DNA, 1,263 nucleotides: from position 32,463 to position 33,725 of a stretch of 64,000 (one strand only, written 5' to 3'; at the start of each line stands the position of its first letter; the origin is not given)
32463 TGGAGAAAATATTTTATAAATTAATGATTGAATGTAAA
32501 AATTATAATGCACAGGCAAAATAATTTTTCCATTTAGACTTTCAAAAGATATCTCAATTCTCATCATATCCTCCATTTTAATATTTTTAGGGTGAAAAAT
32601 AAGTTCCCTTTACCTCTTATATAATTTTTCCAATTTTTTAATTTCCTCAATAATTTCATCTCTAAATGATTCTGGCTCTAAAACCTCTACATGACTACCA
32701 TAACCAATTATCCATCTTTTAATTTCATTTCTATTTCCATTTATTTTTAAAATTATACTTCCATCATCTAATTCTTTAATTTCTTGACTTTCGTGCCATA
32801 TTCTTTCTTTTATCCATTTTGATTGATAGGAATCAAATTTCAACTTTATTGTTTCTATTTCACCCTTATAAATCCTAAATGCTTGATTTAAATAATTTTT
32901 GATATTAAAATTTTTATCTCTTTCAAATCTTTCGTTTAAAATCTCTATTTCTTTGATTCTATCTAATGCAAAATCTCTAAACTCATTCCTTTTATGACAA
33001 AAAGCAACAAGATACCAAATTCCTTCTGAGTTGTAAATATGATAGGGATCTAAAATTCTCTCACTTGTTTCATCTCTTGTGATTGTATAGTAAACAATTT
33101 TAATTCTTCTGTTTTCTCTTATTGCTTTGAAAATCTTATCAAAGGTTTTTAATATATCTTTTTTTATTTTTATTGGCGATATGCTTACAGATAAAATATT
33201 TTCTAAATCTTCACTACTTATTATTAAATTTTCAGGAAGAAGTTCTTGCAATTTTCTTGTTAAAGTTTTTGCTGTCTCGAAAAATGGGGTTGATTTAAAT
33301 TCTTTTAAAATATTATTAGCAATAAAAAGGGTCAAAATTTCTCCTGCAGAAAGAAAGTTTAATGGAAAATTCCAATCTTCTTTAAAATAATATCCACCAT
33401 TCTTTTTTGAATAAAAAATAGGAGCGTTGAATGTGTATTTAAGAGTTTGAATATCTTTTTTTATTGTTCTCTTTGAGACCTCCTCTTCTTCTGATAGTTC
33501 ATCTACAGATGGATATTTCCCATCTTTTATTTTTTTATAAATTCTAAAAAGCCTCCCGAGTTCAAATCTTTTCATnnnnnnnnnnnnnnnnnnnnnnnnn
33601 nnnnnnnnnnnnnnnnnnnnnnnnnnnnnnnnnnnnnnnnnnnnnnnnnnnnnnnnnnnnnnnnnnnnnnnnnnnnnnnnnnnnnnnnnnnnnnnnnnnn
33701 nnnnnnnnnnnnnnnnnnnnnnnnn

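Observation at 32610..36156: Uncharacterised 206-aa / Arch_ATPase-like NTPase / WYL-regulator operon fused to the front of the type I-B cas operon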

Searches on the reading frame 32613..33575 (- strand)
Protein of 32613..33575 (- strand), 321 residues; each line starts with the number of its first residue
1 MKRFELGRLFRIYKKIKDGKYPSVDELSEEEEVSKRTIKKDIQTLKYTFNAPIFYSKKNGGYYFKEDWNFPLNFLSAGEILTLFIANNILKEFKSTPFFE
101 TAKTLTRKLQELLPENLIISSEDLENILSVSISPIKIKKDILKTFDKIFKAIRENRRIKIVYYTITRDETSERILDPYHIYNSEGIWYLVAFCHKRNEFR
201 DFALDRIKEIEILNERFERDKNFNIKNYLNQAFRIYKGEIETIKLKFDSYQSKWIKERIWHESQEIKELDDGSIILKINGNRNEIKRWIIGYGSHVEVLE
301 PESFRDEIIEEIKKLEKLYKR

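Call 4: search_protein_families(library=pfam, proteins=[window:32613-33575:-], max_evalue=0.1)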
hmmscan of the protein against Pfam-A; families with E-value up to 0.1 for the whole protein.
window:32613-33575:- (321 aa): 7 families
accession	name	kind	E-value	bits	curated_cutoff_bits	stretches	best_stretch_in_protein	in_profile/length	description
PF13280.12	WYL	-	2.6e-24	85.4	21.8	1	144-212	2-70/70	WYL domain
PF25583.1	WCX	-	6.5e-17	62.1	23.9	1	241-315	3-75/76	WCX domain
PF08279.18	HTH_11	-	1e-08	35.3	25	1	8-62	1-54/55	HTH domain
PF08280.17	HTH_Mga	-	0.0002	21.7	23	1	23-60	21-58/59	M protein trans-acting positive regulator (MGA) HTH domain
PF08220.18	HTH_DeoR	-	0.0014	18.8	21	1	11-46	4-39/57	DeoR-like helix-turn-helix domain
PF13730.12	HTH_36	-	0.0046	17.2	25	1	19-45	22-49/55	Helix-turn-helix domain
PF14056.11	DUF4250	-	0.079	13.4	27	0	20-51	19-50/55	Domain of unknown function (DUF4250)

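Call 5: search_protein_families(library=padloc, proteins=[window:32613-33575:-], max_evalue=1)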
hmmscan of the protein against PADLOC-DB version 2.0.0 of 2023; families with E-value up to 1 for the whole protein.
window:32613-33575:- (321 aa): 8 families
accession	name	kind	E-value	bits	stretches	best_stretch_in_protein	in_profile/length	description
PDLC01457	WYL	-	2.3e-49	166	1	7-303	4-228/229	"CAS-I,CAS-II,CAS-III,CAS-IV,CAS-V,CAS-VI; associated_signaling"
PDLC01652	WYL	-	1e-40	137.7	1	141-315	16-161/162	"CAS-I,CAS-II,CAS-III,CAS-IV,CAS-V,CAS-VI; associated_signaling"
PDLC01766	Cas3c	-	3.4e-35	119.5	1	23-320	23-317/1009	-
PDLC03787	RTasWYL-YodC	-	1.9e-09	35.1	1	102-214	241-351/354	DRT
PDLC01484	WYL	-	6.2e-07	26.9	2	153-214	222-286/437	"CAS-I,CAS-II,CAS-III,CAS-IV,CAS-V,CAS-VI; associated_signaling"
PDLC01510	WYL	-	6.2e-07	26.9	2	153-214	222-286/437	"CAS-I,CAS-II,CAS-III,CAS-IV,CAS-V,CAS-VI; associated_signaling"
PDLC01046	WYL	-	9.7e-06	23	2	140-214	204-283/435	HTH-WYL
PDLC01848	CARF3--CARF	-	0.0088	13.7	1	11-46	141-174/197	-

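Call 6: search_protein_families(library=ncbifam, proteins=[window:32613-33575:-], max_evalue=1)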
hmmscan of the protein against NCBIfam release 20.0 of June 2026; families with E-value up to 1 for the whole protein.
window:32613-33575:- (321 aa): 7 families
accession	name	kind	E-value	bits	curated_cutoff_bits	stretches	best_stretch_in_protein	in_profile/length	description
TIGR03985.1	TIGR03985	hypoth_equivalog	0.00082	19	60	1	267-320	196-249/249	TIGR03985 family CRISPR-associated protein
NF008848.0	PRK11886.1-3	equivalog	0.0092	15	362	1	13-87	7-76/319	bifunctional biotin--[acetyl-CoA-carboxylase] ligase/biotin operon repressor BirA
TIGR00122.1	birA_repr_reg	equivalog_domain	0.014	15.2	70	1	11-46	4-38/69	biotin operon repressor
NF053606.1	Sta1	subfamily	0.017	15.2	80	1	10-46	23-59/100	Sta1 family transcriptional regulator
NF041397.1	TranRegGlpR_Halo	equivalog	0.018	14.7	300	1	11-46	9-44/253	HTH-type transcriptional regulator GlpR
NF007408.0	PRK09943.1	equivalog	0.089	12.3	211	1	243-286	107-151/185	HTH-type transcriptional regulator PuuR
NF040939.2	trans_reg_lrs14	equivalog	0.18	11.9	90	0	12-46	26-61/103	Lrs14 family HTH-type transcriptional regulator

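Call 74: find_homologous_proteins(query=window:32613-33575:-, max_evalue=1e-10)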
Query window:32613-33575:- (321 aa): 107 proteins with E <= 1e-10 among 5085 candidates.
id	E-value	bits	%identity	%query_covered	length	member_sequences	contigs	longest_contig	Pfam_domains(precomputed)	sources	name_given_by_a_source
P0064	1.4e-203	693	99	100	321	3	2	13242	PF08279.19,PF13280.13,PF25583.2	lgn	-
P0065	3.3e-176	603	85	99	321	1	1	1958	PF08279.19,PF13280.13,PF25583.2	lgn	-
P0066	3.0e-163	560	78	100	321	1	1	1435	PF08279.19,PF13280.13,PF25583.2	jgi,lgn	-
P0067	3.8e-148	511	70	100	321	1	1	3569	PF08279.19,PF13280.13,PF25583.2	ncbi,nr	ncbi:MAG: WYL domain-containing protein [Spirochaetes bacterium]|nr:WYL domain-containing protein [S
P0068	4.7e-146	504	71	99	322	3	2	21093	PF08279.19,PF13280.13,PF25583.2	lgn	-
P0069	1.8e-143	495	69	99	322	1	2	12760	PF08279.19,PF13280.13,PF25583.2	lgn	-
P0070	3.9e-136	471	66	99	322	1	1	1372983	PF08279.19,PF13280.13,PF25583.2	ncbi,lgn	-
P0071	1.8e-131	456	64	100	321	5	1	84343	PF08279.19,PF13280.13,PF25583.2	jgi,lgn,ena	-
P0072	3.7e-130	452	65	95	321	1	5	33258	PF08279.19,PF13280.13,PF25583.2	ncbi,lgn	ncbi:MAG: helix-turn-helix transcriptional regulator, partial [Caldisericia bacterium]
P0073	1.3e-129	450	63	100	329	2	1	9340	PF08279.19,PF13280.13,PF25583.2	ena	-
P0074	1.4e-129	450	63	100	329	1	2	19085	PF08279.19,PF13280.13,PF25583.2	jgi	-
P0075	1.4e-129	450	64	100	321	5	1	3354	PF08279.19,PF13280.13,PF25583.2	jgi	jgi:predicted DNA-binding transcriptional regulator YafY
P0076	6.0e-129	448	63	100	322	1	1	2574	PF08279.19,PF13280.13,PF25583.2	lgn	-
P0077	7.7e-129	447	63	100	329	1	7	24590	PF08279.19,PF13280.13,PF25583.2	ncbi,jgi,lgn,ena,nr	ncbi:MAG TPA: WYL domain-containing transcriptional regulator [Caldisericia bacterium]|nr:WYL domain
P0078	7.7e-129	447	63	100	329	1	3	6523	PF08279.19,PF13280.13,PF25583.2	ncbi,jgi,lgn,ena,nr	ncbi:MAG TPA: WYL domain-containing transcriptional regulator [Caldisericia bacterium]|nr:WYL domain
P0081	1.7e-128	446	63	100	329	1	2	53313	PF08279.19,PF13280.13,PF25583.2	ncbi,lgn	-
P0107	2.8e-105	370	53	100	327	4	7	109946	PF13280.13,PF25583.2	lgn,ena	-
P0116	5.8e-101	356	54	96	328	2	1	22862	PF08279.19,PF13280.13,PF25583.2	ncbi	ncbi:MAG: WYL domain-containing protein [Dictyoglomaceae bacterium]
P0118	3.8e-97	343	53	98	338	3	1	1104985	PF13280.13,PF25583.2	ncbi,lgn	-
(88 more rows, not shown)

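Call 75: find_encoding_contigs(protein=P0081, flank=7000, max_places=2)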
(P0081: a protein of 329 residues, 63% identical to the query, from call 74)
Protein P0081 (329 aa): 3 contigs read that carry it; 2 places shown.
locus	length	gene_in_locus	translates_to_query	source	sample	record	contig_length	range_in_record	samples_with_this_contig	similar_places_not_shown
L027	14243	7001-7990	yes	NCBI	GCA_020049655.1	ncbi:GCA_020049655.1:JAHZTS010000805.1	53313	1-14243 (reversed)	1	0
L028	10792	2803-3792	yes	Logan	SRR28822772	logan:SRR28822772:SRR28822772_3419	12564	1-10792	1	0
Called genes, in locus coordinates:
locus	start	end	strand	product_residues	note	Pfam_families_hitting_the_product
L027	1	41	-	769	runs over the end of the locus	-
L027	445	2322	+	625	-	PF17297:PEPCK_N, PF00821:PEPCK_GTP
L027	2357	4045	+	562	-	PF01364:Peptidase_C25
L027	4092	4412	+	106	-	-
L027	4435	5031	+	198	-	-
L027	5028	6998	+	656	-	-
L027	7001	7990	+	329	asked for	PF08279:HTH_11 (weak), PF13280:WYL, PF25583:WCX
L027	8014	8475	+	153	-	PF21350:Cas6_I-A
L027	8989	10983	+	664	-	PF13641:Glyco_tranf_2_3, PF13632:Glyco_trans_2_3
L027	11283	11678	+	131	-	PF01741:MscL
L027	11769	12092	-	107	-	-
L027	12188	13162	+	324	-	PF00005:ABC_tran, PF13304:AAA_21, PF13732:DrrA1-3_C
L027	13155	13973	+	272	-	PF01061:ABC2_membrane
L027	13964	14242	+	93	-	?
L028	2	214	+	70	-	?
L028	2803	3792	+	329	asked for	PF08279:HTH_11 (weak), PF13280:WYL, PF25583:WCX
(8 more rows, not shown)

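Call 76: find_encoding_contigs(protein=P0118, flank=7000, max_places=2)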
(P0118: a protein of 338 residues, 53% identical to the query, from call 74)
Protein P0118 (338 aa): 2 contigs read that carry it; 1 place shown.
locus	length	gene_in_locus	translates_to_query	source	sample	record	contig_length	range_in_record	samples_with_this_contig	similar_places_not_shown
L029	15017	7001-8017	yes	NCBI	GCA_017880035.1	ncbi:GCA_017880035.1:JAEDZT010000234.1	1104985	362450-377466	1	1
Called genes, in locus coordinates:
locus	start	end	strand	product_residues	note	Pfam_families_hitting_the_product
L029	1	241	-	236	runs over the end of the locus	PF00535:Glycos_transf_2, PF10111:Glyco_tranf_2_2, PF13641:Glyco_tranf_2_3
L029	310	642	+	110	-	PF04542:Sigma70_r2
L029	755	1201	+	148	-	-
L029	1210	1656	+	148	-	-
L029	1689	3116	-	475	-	PF02878:PGM_PMM_I, PF02879:PGM_PMM_II, PF02880:PGM_PMM_III, PF00408:PGM_PMM_IV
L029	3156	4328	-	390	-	PF01546:Peptidase_M20, PF07687:M20_dimer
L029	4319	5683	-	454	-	PF13185:GAF_2, PF01590:GAF (weak), PF01966:HD, PF13487:HD_5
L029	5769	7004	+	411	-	PF00994:MoCF_biosynth, PF18146:CinA_KH, PF02464:CinA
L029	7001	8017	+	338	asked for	PF13280:WYL, PF25583:WCX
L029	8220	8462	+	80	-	-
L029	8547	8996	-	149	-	PF13732:DrrA1-3_C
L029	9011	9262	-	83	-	PF00005:ABC_tran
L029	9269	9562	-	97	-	PF00005:ABC_tran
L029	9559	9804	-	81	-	PF04014:MazE_antitoxin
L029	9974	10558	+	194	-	PF00440:TetR_N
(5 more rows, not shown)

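Call 77: find_encoding_contigs(protein=P0107, flank=7000, max_places=2)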
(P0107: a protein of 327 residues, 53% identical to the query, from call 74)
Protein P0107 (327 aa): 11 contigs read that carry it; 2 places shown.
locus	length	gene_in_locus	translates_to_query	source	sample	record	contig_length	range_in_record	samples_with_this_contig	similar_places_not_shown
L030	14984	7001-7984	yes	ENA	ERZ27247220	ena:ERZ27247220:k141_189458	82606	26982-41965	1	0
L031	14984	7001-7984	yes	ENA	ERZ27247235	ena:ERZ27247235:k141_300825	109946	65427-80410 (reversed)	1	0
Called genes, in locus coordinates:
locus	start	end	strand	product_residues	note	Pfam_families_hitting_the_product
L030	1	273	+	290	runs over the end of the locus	PF01509:TruB_N, PF16198:TruB_C_2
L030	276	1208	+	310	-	PF06574:FAD_syn, PF01467:CTP_transf_like (weak), PF01687:Flavokinase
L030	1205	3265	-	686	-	PF08495:FIST, PF10442:FIST_C, PF00990:GGDEF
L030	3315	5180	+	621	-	PF00664:ABC_membrane, PF13175:AAA_15 (faint), PF00005:ABC_tran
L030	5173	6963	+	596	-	PF00664:ABC_membrane, PF00005:ABC_tran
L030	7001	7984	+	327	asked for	PF13280:WYL, PF25583:WCX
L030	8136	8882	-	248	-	PF01261:AP_endonuc_2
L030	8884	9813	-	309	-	PF00294:PfkB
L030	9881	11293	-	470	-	PF02952:Fucose_iso_C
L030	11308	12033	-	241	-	PF06283:ThuA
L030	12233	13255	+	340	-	PF01408:GFO_IDH_MocA, PF02894:GFO_IDH_MocA_C, PF22725:GFO_IDH_MocA_C3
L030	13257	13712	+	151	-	PF06695:Sm_multidrug_ex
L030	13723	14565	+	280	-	PF01261:AP_endonuc_2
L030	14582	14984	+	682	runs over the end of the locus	PF00989:PAS, PF13426:PAS_9, PF08447:PAS_3, PF00989:PAS, PF08448:PAS_4, PF13426:PAS_9, PF00990:GGDEF, PF00563:EAL, +3 more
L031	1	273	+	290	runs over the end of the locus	PF01509:TruB_N, PF16198:TruB_C_2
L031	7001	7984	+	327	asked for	PF13280:WYL, PF25583:WCX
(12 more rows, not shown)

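Call 78: find_encoding_contigs(protein=P0116, flank=7000, max_places=2)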
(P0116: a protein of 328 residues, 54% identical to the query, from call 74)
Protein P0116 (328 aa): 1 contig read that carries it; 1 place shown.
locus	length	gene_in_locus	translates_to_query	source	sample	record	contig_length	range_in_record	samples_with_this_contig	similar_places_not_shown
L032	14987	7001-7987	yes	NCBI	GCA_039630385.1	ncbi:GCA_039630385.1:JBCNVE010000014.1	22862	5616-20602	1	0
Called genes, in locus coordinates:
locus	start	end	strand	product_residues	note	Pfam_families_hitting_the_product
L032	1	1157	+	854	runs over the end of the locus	PF01624:MutS_I, PF05188:MutS_II, PF05192:MutS_III, PF05190:MutS_IV, PF00488:MutS_V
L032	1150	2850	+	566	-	PF02518:HATPase_c (weak), PF13589:HATPase_c_3, PF01119:DNA_mis_repair, PF08676:MutL_C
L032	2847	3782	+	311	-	PF01745:IPT, PF01715:IPPT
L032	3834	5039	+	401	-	PF00155:Aminotran_1_2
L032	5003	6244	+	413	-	PF13167:GTP-bdg_N, PF16360:GTP-bdg_M, PF03193:RsgA_GTPase (faint), PF01926:MMR_HSR1, PF02421:FeoB_N, PF04670:Gtr1_RagA (faint), PF16897:MMR_HSR1_Xtn (faint)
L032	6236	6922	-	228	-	PF01904:DUF72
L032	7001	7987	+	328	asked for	PF08279:HTH_11 (weak), PF13280:WYL, PF25583:WCX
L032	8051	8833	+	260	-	PF21350:Cas6_I-A, PF01881:Cas_Cas6_C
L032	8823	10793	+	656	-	PF09484:Cas_TM1802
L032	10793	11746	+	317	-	PF05107:Cas_Cas7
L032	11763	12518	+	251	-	PF09704:Cas_Cas5d (weak)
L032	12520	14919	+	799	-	PF04851:ResIII, PF00270:DEAD, PF00271:Helicase_C (weak), PF22590:Cas3-like_C_2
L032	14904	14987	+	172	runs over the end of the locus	PF01930:Cas_Cas4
